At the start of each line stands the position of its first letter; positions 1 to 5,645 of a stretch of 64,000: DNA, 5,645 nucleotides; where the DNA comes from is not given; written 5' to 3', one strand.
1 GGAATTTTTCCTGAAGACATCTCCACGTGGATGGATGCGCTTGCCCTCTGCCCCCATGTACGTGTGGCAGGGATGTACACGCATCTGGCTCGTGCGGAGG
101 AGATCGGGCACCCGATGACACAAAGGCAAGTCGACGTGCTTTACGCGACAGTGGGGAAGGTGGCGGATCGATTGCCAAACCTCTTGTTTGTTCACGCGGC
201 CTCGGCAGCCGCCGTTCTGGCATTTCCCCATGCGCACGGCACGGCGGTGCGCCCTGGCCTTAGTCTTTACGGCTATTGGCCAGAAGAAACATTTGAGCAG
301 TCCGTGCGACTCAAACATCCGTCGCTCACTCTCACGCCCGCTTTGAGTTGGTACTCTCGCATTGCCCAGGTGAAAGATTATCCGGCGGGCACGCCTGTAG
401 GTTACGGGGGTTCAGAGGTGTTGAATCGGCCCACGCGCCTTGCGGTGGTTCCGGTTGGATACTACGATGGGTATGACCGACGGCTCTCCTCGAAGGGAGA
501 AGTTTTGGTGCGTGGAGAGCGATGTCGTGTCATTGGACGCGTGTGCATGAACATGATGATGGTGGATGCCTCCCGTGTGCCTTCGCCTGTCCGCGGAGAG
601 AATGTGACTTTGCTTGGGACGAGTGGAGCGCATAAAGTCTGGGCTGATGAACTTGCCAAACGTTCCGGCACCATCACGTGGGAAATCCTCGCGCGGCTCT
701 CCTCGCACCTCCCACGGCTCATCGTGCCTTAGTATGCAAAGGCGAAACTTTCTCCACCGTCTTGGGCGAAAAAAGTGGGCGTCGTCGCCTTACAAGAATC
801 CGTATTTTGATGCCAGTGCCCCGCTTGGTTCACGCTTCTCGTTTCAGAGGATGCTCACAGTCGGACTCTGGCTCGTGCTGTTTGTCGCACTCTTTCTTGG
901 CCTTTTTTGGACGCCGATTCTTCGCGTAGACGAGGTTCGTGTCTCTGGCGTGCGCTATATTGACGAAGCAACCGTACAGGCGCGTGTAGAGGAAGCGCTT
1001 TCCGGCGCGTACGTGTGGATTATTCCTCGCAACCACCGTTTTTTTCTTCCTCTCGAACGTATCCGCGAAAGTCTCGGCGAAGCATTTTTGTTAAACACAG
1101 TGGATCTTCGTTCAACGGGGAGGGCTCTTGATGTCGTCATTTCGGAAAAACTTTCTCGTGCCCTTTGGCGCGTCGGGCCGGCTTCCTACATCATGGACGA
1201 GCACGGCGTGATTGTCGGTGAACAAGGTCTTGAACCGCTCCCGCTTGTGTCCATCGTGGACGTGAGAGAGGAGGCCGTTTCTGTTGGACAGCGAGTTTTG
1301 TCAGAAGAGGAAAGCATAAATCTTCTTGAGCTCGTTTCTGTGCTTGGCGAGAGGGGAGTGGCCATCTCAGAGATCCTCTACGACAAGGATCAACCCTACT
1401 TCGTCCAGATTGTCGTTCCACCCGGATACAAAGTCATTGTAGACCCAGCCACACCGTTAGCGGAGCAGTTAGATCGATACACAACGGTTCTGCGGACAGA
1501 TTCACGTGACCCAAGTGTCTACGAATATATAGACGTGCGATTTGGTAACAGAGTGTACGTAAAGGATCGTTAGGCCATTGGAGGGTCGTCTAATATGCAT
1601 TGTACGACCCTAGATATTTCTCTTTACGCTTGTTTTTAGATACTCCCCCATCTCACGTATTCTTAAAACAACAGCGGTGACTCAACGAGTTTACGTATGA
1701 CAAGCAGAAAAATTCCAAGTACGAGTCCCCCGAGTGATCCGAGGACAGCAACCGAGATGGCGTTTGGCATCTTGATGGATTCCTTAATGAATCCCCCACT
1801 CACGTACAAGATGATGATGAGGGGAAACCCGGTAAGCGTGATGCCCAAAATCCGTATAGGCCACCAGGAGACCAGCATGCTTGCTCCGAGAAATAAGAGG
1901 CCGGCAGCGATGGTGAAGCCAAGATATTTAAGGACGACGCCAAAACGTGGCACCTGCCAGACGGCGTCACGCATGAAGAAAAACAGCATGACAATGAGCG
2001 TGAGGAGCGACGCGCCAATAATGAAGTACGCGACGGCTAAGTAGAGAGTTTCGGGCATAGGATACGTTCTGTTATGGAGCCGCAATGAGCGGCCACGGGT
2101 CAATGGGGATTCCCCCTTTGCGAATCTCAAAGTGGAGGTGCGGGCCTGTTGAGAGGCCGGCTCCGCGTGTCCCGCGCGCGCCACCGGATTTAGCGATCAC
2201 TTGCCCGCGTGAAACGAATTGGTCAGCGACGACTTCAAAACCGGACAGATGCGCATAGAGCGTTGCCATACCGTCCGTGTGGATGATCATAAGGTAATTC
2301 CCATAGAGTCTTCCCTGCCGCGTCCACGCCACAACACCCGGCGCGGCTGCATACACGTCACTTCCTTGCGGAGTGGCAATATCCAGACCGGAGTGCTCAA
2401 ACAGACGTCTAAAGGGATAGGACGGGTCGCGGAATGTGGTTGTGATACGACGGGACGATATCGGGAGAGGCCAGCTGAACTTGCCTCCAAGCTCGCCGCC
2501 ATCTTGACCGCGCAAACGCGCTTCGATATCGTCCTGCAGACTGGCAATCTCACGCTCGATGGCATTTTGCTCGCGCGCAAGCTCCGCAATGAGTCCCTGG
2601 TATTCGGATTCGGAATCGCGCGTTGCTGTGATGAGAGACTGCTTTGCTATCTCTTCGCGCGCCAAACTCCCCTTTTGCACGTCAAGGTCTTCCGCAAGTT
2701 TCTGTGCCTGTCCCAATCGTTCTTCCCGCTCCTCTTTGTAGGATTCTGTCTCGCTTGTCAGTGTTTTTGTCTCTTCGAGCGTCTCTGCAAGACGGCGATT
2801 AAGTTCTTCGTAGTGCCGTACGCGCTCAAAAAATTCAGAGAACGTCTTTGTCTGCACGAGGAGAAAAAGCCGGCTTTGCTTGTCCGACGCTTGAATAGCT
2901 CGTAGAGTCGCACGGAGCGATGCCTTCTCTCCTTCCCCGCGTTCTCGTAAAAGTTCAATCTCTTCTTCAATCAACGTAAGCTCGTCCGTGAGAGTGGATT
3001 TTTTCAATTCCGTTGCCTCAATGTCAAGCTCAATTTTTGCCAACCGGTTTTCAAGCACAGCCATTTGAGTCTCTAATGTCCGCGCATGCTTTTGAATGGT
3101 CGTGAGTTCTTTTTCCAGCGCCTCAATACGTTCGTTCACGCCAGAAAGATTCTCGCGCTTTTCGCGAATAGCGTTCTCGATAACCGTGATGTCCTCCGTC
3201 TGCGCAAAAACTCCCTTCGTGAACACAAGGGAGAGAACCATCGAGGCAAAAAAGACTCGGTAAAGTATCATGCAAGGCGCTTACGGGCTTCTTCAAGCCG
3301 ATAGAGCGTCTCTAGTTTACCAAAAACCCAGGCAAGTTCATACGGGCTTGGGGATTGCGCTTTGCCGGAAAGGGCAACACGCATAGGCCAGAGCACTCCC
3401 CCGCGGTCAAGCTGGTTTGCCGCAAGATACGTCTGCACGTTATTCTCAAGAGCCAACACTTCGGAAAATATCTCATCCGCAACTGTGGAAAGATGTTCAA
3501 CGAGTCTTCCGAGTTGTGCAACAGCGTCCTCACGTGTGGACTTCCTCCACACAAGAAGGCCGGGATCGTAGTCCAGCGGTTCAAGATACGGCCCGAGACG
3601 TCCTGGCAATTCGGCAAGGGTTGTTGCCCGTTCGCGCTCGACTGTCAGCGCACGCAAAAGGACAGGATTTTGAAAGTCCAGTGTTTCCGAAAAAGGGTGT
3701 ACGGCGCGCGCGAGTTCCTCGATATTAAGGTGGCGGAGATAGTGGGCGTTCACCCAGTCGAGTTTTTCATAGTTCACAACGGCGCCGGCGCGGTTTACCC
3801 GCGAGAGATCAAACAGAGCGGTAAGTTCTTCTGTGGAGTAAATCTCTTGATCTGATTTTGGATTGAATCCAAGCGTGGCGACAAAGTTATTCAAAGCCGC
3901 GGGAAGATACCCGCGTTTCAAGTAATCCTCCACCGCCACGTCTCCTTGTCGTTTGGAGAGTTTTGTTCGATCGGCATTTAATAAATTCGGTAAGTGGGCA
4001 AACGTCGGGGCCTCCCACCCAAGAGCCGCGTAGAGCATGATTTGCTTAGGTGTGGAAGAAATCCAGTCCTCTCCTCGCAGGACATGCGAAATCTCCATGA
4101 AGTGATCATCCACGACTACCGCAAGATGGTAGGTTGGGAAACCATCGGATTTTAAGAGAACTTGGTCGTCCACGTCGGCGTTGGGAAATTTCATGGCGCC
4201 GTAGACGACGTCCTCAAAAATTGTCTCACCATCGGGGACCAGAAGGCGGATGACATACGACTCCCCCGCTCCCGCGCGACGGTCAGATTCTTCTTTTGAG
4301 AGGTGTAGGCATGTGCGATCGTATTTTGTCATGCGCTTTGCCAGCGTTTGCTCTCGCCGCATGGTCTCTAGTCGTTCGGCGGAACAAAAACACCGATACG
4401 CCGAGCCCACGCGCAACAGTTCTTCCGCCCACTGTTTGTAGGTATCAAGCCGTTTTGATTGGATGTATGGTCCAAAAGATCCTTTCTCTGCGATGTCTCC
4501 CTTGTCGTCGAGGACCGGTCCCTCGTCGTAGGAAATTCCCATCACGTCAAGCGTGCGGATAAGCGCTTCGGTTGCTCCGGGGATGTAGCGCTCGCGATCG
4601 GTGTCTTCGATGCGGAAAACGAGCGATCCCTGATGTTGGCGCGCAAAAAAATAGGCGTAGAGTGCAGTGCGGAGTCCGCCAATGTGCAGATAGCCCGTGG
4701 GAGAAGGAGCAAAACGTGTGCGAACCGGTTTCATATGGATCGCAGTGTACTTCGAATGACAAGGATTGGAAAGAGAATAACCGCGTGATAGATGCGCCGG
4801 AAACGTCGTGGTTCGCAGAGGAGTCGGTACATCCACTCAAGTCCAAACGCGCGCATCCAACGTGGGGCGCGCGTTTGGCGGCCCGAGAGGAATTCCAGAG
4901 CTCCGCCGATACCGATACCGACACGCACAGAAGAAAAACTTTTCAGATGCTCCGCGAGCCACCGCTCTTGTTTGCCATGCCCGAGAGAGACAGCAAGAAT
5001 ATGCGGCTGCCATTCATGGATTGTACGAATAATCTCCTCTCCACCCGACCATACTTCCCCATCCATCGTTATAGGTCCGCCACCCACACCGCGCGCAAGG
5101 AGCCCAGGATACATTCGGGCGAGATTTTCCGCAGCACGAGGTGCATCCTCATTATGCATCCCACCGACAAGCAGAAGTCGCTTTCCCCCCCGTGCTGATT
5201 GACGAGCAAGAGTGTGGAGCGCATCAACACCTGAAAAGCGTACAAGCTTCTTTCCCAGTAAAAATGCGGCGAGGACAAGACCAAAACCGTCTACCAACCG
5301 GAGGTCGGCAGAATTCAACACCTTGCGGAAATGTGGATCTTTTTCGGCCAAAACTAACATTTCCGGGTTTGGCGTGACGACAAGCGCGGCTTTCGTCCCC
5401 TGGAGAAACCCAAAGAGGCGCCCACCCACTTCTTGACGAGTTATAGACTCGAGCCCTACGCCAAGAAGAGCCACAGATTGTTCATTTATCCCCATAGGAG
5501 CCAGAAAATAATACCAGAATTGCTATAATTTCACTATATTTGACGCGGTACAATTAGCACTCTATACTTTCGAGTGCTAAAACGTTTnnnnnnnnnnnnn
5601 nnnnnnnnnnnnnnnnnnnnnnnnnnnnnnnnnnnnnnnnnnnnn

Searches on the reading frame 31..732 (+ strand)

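Call 12: search_protein_families(library=pfam, max_evalue=0.00001, proteins=[window:31-732:+])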
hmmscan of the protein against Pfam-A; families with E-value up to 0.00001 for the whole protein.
window:31-732:+ (233 aa): 2 families
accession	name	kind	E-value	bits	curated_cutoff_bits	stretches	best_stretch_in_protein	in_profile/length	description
PF00842.27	Ala_racemase_C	-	2.7e-42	143.8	25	1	104-230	1-126/127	Alanine racemase, C-terminal domain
PF01168.26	Ala_racemase_N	-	3.6e-14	53.5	24.1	1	2-83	139-219/220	Alanine racemase, N-terminal domain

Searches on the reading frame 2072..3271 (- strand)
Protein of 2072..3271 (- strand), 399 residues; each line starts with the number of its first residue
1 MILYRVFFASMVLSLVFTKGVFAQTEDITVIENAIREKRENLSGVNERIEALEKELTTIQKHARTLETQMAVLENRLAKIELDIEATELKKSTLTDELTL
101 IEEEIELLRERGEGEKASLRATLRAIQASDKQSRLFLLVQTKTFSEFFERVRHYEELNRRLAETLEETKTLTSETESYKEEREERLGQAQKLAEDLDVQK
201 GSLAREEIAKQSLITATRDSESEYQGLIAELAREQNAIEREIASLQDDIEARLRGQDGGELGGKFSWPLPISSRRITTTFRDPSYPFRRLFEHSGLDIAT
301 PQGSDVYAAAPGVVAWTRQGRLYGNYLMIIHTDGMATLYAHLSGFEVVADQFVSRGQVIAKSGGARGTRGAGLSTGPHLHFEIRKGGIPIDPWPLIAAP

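Call 12: search_protein_families(library=pfam, max_evalue=0.00001, proteins=[window:2072-3271:-])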
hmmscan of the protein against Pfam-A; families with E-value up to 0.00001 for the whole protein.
window:2072-3271:- (399 aa): 1 family
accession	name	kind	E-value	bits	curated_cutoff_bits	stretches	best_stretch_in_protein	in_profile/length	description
PF01551.29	Peptidase_M23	-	3e-28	98.3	28.7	1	292-392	2-96/96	Peptidase family M23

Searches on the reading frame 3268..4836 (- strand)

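Call 12: search_protein_families(library=pfam, max_evalue=0.00001, proteins=[window:3268-4836:-])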
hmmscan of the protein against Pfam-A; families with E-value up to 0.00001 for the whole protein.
window:3268-4836:- (522 aa): 2 families
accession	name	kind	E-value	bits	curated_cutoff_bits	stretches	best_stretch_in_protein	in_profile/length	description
PF00749.27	tRNA-synt_1c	-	1.5e-102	343.2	23.4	1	38-361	2-314/314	tRNA synthetases class I (E and Q), catalytic domain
PF19269.4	Anticodon_2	-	7e-21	75.5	23.6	1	374-517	1-140/141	Anticodon binding domain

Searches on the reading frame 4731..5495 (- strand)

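Call 5: search_protein_families(library=pfam, proteins=[window:4731-5495:-])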
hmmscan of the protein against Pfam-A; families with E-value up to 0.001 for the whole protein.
window:4731-5495:- (254 aa): 1 family
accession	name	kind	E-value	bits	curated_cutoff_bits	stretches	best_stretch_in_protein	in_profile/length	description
PF03808.19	Glyco_tran_WecG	-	5.4e-43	147.1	27.4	1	63-236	1-168/168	Glycosyl transferase WecG/TagA/CpsF family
